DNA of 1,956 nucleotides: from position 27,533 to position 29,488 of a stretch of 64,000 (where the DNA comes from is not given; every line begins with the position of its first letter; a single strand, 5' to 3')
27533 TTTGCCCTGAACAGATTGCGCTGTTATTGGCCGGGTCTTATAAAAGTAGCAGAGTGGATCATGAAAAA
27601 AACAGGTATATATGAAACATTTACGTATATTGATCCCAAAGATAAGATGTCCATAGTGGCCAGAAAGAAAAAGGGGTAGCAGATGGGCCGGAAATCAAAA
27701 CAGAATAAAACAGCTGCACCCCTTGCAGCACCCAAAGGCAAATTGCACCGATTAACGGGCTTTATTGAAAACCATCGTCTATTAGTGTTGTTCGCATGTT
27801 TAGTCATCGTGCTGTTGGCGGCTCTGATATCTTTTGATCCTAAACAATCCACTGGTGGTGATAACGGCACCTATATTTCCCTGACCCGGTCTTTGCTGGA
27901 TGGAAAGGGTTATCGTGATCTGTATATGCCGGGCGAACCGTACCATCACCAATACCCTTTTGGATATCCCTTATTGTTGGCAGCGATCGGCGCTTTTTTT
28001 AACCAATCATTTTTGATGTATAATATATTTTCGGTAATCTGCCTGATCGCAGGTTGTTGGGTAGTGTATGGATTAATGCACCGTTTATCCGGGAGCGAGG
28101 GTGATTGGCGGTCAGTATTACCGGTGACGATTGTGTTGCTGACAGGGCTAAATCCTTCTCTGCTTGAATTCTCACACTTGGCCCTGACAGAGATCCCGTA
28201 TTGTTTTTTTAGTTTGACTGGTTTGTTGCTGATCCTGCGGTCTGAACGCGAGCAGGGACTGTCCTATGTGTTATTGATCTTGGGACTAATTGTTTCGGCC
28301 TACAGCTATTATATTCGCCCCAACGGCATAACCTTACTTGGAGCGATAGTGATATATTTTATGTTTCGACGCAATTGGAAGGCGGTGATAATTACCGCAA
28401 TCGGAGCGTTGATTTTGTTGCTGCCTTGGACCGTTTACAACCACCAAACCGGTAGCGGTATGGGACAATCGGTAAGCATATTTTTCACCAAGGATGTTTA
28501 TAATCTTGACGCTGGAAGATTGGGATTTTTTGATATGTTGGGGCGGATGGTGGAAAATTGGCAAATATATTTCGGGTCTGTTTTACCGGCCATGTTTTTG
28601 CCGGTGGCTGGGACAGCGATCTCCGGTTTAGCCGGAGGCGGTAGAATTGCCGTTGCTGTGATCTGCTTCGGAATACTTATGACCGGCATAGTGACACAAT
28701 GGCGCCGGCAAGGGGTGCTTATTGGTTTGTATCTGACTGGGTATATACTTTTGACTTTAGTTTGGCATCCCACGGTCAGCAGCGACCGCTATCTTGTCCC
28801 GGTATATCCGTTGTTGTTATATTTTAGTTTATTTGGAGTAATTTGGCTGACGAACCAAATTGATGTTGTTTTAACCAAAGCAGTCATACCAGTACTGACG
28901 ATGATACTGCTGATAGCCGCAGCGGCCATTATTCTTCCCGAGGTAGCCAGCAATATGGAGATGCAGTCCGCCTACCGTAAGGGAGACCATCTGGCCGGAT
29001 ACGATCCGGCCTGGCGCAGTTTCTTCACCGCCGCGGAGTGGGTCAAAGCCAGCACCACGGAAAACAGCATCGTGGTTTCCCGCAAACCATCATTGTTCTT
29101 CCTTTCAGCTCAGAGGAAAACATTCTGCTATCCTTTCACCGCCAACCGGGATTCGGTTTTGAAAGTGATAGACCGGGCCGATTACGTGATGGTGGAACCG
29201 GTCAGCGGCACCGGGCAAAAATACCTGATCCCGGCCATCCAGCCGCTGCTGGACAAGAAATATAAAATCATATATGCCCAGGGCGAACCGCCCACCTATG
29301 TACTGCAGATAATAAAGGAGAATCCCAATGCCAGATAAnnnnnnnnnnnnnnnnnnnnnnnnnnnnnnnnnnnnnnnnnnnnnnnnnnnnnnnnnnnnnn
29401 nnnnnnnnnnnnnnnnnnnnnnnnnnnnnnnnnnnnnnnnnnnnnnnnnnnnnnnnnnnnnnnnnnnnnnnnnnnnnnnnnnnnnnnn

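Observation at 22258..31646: Nucleotide-sugar plus lipid-carrier glycosylation cluster: ugd, UXS-like decarboxylase, two ArnC/GtrB-like GT2 and two or three ArnT/PMT-like GT-C transferases, plus a zinc-ribbon methyltransferase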

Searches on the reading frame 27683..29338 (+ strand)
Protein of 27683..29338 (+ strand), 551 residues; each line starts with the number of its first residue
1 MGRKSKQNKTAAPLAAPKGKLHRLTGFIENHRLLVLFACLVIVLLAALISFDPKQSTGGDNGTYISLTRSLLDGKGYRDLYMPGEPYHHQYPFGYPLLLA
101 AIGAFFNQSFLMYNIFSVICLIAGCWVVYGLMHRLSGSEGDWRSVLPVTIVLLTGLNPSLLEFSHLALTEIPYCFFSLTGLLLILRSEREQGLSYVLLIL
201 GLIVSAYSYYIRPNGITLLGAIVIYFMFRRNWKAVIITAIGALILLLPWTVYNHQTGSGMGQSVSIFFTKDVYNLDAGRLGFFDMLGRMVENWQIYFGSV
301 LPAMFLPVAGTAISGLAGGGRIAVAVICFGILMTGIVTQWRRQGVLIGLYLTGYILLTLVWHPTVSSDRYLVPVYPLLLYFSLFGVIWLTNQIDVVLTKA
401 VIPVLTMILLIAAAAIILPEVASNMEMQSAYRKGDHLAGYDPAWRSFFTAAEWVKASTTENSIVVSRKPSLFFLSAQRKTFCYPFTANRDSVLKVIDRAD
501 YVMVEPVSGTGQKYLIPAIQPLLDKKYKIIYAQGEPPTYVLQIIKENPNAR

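Call 3: search_protein_families(library=pfam, proteins=[window:27683-29338:+])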
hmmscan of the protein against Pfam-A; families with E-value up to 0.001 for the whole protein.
window:27683-29338:+ (551 aa): 0 families

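Call 4: search_protein_families(library=ncbifam, proteins=[window:27683-29338:+])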
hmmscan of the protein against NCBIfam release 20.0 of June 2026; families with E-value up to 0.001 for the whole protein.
window:27683-29338:+ (551 aa): 1 family
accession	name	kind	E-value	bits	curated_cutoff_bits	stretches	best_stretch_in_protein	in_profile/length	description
NF047510.1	LIC_10190_fam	subfamily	1.4e-07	30.6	100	1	102-253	156-302/424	LIC_10190 family membrane protein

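Call 24: search_solved_structures(query=window:27683-29338:+, max_evalue=1)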
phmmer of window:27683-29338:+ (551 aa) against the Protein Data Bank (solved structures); distinct sequences matched with E-value up to 1: 4.
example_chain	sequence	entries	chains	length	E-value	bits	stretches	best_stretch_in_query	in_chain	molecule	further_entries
7zph_A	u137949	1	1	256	0.18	13.6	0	211-269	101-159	Pizza6-TNK-RSH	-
8k9e_G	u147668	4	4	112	0.2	13.4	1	3-78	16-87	Uncharacterized protein | hypothetical protein | ActG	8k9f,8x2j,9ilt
6f0t_A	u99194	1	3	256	0.49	12.1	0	212-270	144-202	Pizza6-SFW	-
3ez1_A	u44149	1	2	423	0.96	11.1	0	66-161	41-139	Aminotransferase MocR family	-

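Call 27: find_homologous_proteins(query=window:27683-29338:+, max_evalue=0.00001)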
Query window:27683-29338:+ (551 aa): 36 proteins with E <= 0.00001 among 8000 candidates.
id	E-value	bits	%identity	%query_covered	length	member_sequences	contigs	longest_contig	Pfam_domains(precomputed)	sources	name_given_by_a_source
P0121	1.8e-281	953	77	100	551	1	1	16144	-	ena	-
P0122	2.7e-128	447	43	90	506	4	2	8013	PF13231.13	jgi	-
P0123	3.0e-126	440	42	99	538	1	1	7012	-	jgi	jgi:hypothetical protein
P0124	3.9e-125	437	42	99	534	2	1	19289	-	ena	-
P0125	4.5e-124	433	43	99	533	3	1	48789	-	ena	-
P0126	1.6e-123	431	42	98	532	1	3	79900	-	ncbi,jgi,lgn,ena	jgi:hypothetical protein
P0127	5.7e-123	430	42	99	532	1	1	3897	-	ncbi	ncbi:MAG: ArnT family glycosyltransferase [Desulfocucumaceae bacterium]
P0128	4.1e-121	423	42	93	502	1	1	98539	-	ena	-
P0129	4.7e-115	403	41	99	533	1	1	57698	-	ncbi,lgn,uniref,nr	ncbi:glycosyltransferase family 39 protein [candidate division TA06 bacterium]|uniref:Glycosyltransf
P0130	8.9e-113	396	41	100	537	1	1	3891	-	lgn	-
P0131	1.3e-110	389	41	99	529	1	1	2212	-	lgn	-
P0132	2.2e-110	388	40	99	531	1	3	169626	-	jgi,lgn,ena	-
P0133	2.8e-108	381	39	98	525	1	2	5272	-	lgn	-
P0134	4.6e-108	380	39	98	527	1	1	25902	-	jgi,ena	-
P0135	2.9e-106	374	40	99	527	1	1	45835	-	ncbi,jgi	jgi:hypothetical protein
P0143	9.3e-58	214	29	90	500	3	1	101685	PF13231.13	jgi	-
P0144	1.4e-50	191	29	93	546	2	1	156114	PF13231.13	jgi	-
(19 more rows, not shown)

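Call 34: search_solved_structures(query=A1, max_evalue=0.1)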
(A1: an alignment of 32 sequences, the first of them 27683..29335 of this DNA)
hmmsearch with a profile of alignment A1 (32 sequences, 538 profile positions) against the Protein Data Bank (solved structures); distinct sequences matched with E-value up to 0.1: 0.

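Call 45: predict_structure(alignment_id=A1)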
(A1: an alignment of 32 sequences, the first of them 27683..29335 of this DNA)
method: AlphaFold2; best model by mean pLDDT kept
length: 551 residues; sequences in the alignment: 32
mean_pLDDT: 91.1   pTM: 0.90
mean pLDDT of the five models: 91.1, 90.6, 90.6, 90.0, 89.8
residues with pLDDT >= 90: 432; 70-90: 86; 50-70: 23; < 50: 10
segments of 3 or more residues with pLDDT < 50: 1-3
pLDDT, mean of each block of 10 residues (from residue 1): 50 56 85 95 96 88 95 96 94 95 93 94 98 83 89 96 88 98 90 93 97 95 97 97 95 80 78 83 95 96 94 89 97 95 90 96 91 97 95 90 93 93 92 93 96 97 96 96 92 95 92 94 95 96 76 39
secondary structure, 60 per line:
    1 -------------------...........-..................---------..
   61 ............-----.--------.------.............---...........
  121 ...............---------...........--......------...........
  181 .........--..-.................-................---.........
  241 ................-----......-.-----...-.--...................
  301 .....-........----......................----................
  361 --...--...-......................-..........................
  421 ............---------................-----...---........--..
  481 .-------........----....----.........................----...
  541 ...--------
elements in order: H20-30 H32-49 H59-72 H94-106 H110-135 H145-155 H158-163 H170-187 H195-211 H213-228 H232-256 H262-267 H282-305 H307-314 H319-340 H345-360 H372-393 H395-432 H442-457 E463-465 H469-476 E479-481 H489-496 E501-504 H509-526 E527-533 E538-543

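Call 49: fold_search(model_id=the predicted structure, library=pdb)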
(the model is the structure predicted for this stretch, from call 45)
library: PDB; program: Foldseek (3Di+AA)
matches with E <= 10: 367; with E <= 0.001: 28
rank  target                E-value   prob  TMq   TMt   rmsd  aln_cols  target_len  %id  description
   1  5f15                  7.0e-08  1.00  0.55  0.56   8.7       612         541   13  Crystal Structure of ArnT from Cupriavidus metallidurans bound to Undecaprenyl phosphate (released 2016-02-17)
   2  5ezm                  1.1e-07  1.00  0.55  0.57   8.5       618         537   13  Crystal Structure of ArnT from Cupriavidus metallidurans in the apo state (released 2016-02-17)
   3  9s6t_A                9.3e-07  1.00  0.50  0.55   8.0       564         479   11  Ternary cryo-EM structure of chicken ALG12 with Dol25-PP-GlcNAc2Man7, Dol25-P-Man, and Fab (released 2026-03-18)
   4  5gmy_A                9.3e-07  1.00  0.52  0.36  14.5       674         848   14  Crystal structure of the Archaeoglobus fulgidus oligosaccharyltransferase (O29867_ARCFU) tethered with an acceptor pep (released 2017-02-01)
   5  3waj                  2.0e-06  1.00  0.53  0.39  14.3       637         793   14  Crystal structure of the Archaeoglobus fulgidus oligosaccharyltransferase (O29867_ARCFU) complex with Zn and sulfate (released 2013-10-30)
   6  6ftg_5                4.3e-06  1.00  0.56  0.49  13.0       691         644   11  Subtomogram average of OST-containing ribosome-translocon complexes from canine rough microsomal membranes (released 2018-03-21)
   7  6c26_A                4.9e-06  1.00  0.53  0.46  13.7       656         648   12  The Cryo-EM structure of a eukaryotic oligosaccharyl transferase complex (released 2018-01-31)
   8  9n9j_I                5.2e-06  1.00  0.51  0.42  13.4       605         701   13  Structure of a GRP94 folding intermediate engaged with a CCDC134- and FKBP11-bound secretory translocon (released 2025-11-19)
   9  6ezn_F                7.3e-06  1.00  0.55  0.47  13.1       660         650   12  Cryo-EM structure of the yeast oligosaccharyltransferase (OST) complex (released 2018-01-17)
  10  8b6l_I                8.0e-06  1.00  0.50  0.41  12.1       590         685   13  Subtomogram average of the human Sec61-TRAP-OSTA-translocon (released 2022-12-07)
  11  6s7o_A                8.8e-06  1.00  0.50  0.43  14.0       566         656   12  Cryo-EM structure of human oligosaccharyltransferase complex OST-A (released 2019-12-18)
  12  8pn9_A                1.2e-05  1.00  0.52  0.45  11.8       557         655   12  Structure of human oligosaccharyltransferase OST-A complex bound to NGI-1 (released 2024-05-08)
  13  8agb_A                3.1e-05  1.00  0.54  0.47  13.1       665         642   11  Structure of yeast oligosaccharylransferase complex with lipid-linked oligosaccharide bound (released 2022-12-07)
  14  6s7t_A                3.6e-05  1.00  0.53  0.43  13.9       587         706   13  Cryo-EM structure of human oligosaccharyltransferase complex OST-B (released 2019-12-18)
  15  6gxc_A                3.6e-05  1.00  0.49  0.40  11.7       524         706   13  Bacterial oligosaccharyltransferase PglB in complex with an inhibitory peptide and a reactive lipid-linked oligosaccha (released 2018-11-14)
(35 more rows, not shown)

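Call 51: find_encoding_contigs(protein=P0126, flank=10000, max_places=1)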
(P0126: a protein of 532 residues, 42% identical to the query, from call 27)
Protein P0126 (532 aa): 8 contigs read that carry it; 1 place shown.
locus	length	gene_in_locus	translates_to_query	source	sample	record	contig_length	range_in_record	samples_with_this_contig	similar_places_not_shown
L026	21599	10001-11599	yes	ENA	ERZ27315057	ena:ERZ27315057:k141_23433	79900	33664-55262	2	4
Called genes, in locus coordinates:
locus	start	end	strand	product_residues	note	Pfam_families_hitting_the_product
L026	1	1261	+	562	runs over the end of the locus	PF00246:Peptidase_M14, PF13620:CarboxypepD_reg, PF13715:CarbopepD_reg_2 (weak), PF13860:FlgD_ig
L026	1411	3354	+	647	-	PF01839:FG-GAP (faint), PF13517:FG-GAP_3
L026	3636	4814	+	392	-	PF03486:HI0933_like, PF01266:DAO (weak), PF13738:Pyr_redox_3 (weak), PF22780:HI0933_like_1st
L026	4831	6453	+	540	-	PF25323:6TM_PilS (weak), PF01590:GAF, PF13185:GAF_2, PF13492:GAF_3, PF00990:GGDEF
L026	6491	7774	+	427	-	PF03446:NAD_binding_2 (weak), PF03721:UDPG_MGDP_dh_N, PF00984:UDPG_MGDP_dh, PF03720:UDPG_MGDP_dh_C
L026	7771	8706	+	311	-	PF01073:3Beta_HSD, PF01370:Epimerase, PF04321:RmlD_sub_bind, PF07993:NAD_binding_4 (faint), PF16363:GDP_Man_Dehyd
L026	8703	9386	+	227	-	PF00535:Glycos_transf_2, PF10111:Glyco_tranf_2_2 (weak), PF13641:Glyco_tranf_2_3 (weak)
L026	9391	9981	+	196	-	PF13489:Methyltransf_23, PF13847:Methyltransf_31 (faint), PF08241:Methyltransf_11, PF13649:Methyltransf_25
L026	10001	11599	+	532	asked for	-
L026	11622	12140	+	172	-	PF07963:N_methyl (faint)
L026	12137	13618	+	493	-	PF18962:Por_Secre_tail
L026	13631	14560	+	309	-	PF00535:Glycos_transf_2, PF10111:Glyco_tranf_2_2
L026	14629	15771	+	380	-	PF02670:DXP_reductoisom, PF08436:DXP_redisom_C, PF13288:DXPR_C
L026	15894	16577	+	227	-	PF02163:Peptidase_M50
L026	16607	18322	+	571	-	PF00501:AMP-binding, PF13193:AMP-binding_C (weak)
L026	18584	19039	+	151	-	-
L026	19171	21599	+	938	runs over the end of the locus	-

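Call 52: find_encoding_contigs(protein=P0143, flank=10000, max_places=1)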
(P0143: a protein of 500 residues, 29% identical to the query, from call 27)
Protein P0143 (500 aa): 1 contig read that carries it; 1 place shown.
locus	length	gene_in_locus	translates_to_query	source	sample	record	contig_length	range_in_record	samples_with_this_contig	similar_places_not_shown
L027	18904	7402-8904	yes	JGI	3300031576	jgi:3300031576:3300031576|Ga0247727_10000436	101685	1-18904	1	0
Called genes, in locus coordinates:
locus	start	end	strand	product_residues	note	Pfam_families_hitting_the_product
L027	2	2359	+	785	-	?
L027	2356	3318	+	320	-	PF01073:3Beta_HSD, PF01370:Epimerase, PF04321:RmlD_sub_bind, PF16363:GDP_Man_Dehyd, PF07993:NAD_binding_4 (weak)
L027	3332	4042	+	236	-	PF00535:Glycos_transf_2, PF13641:Glyco_tranf_2_3 (weak)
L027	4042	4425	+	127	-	PF10066:DUF2304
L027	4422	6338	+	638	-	PF13231:PMT_2 (weak)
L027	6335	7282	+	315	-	PF00535:Glycos_transf_2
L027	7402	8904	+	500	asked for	PF13231:PMT_2 (weak)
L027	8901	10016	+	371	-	PF20706:GT4-conflict (faint), PF13439:Glyco_transf_4, PF13477:Glyco_trans_4_2, PF13579:Glyco_trans_4_4, PF00534:Glycos_transf_1, PF13692:Glyco_trans_1_4, PF13524:Glyco_trans_1_2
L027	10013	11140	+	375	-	PF13579:Glyco_trans_4_4, PF02350:Epimerase_2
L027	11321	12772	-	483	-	PF24681:Kelch_KLHDC2_KLHL20_DRC7, PF24981:Beta-prop_ATRN-LZTR1, PF13415:Beta-prop_FBX42, PF24981:Beta-prop_ATRN-LZTR1, PF13415:Beta-prop_FBX42, PF24681:Kelch_KLHDC2_KLHL20_DRC7, PF24981:Beta-prop_ATRN-LZTR1, PF13415:Beta-prop_FBX42, +4 more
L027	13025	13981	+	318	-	PF03706:LPG_synthase_TM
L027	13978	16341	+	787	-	PF09586:YfhO (weak)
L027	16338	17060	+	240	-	PF00535:Glycos_transf_2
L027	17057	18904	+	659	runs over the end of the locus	PF00535:Glycos_transf_2, PF13506:Glyco_transf_21 (faint), PF13641:Glyco_tranf_2_3, PF13727:CoA_binding_3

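Call 53: find_encoding_contigs(protein=P0144, flank=10000, max_places=1)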
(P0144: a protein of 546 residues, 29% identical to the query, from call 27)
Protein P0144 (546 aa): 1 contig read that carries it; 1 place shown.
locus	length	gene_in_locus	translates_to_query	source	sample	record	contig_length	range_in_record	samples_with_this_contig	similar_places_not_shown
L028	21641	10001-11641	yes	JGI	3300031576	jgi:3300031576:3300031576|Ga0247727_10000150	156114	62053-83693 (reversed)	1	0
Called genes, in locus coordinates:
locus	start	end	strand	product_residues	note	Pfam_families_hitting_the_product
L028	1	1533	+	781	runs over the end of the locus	PF09586:YfhO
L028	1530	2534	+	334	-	PF03706:LPG_synthase_TM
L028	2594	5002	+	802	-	PF11028:TMEM260_N, PF28495:TMEM260_2, PF00515:TPR_1 (faint), PF07719:TPR_2 (faint), PF13181:TPR_8 (faint), PF14559:TPR_19 (weak), PF13432:TPR_16 (weak), PF14559:TPR_19 (weak), +2 more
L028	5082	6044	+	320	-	PF01073:3Beta_HSD, PF01370:Epimerase, PF04321:RmlD_sub_bind, PF13460:NAD_binding_10 (weak), PF16363:GDP_Man_Dehyd, PF07993:NAD_binding_4 (weak)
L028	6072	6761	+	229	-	PF00535:Glycos_transf_2, PF13641:Glyco_tranf_2_3 (weak)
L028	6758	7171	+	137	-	PF10066:DUF2304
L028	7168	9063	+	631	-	-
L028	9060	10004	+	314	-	PF00535:Glycos_transf_2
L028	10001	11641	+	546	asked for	PF13231:PMT_2 (weak)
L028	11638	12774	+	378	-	PF20706:GT4-conflict (faint), PF13439:Glyco_transf_4, PF13477:Glyco_trans_4_2, PF13579:Glyco_trans_4_4, PF00534:Glycos_transf_1, PF13692:Glyco_trans_1_4, PF13524:Glyco_trans_1_2 (weak)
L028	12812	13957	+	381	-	PF02350:Epimerase_2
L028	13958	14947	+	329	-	PF03706:LPG_synthase_TM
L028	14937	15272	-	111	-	-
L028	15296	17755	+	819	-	PF09586:YfhO (weak)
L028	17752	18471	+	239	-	PF00535:Glycos_transf_2, PF13641:Glyco_tranf_2_3 (weak)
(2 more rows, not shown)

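Call 79: find_encoding_contigs(protein=P0121, flank=10000, max_places=1)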
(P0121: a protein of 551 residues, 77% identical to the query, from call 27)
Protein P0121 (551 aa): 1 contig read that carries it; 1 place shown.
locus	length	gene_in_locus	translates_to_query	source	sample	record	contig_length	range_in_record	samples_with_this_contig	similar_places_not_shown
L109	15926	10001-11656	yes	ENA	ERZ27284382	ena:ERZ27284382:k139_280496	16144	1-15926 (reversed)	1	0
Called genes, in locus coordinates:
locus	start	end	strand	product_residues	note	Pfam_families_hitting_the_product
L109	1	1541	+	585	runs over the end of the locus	?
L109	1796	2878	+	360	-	PF13385:Laminin_G_3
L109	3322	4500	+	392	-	PF03486:HI0933_like, PF13738:Pyr_redox_3 (faint), PF22780:HI0933_like_1st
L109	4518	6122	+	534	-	PF25323:6TM_PilS, PF01590:GAF, PF13185:GAF_2, PF13492:GAF_3, PF00990:GGDEF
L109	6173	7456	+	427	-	PF03446:NAD_binding_2 (weak), PF03721:UDPG_MGDP_dh_N, PF00984:UDPG_MGDP_dh, PF03720:UDPG_MGDP_dh_C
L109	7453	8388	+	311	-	PF01073:3Beta_HSD, PF01370:Epimerase, PF04321:RmlD_sub_bind, PF07993:NAD_binding_4 (faint), PF16363:GDP_Man_Dehyd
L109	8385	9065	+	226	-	PF00535:Glycos_transf_2, PF10111:Glyco_tranf_2_2, PF13641:Glyco_tranf_2_3 (weak)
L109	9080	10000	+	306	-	PF13489:Methyltransf_23, PF08241:Methyltransf_11, PF08242:Methyltransf_12, PF13649:Methyltransf_25 (weak)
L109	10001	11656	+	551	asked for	-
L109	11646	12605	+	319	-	PF00535:Glycos_transf_2, PF10111:Glyco_tranf_2_2, PF13641:Glyco_tranf_2_3 (weak)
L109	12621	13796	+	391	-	PF02670:DXP_reductoisom, PF08436:DXP_redisom_C, PF13288:DXPR_C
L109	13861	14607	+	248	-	PF02163:Peptidase_M50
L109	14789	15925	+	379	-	?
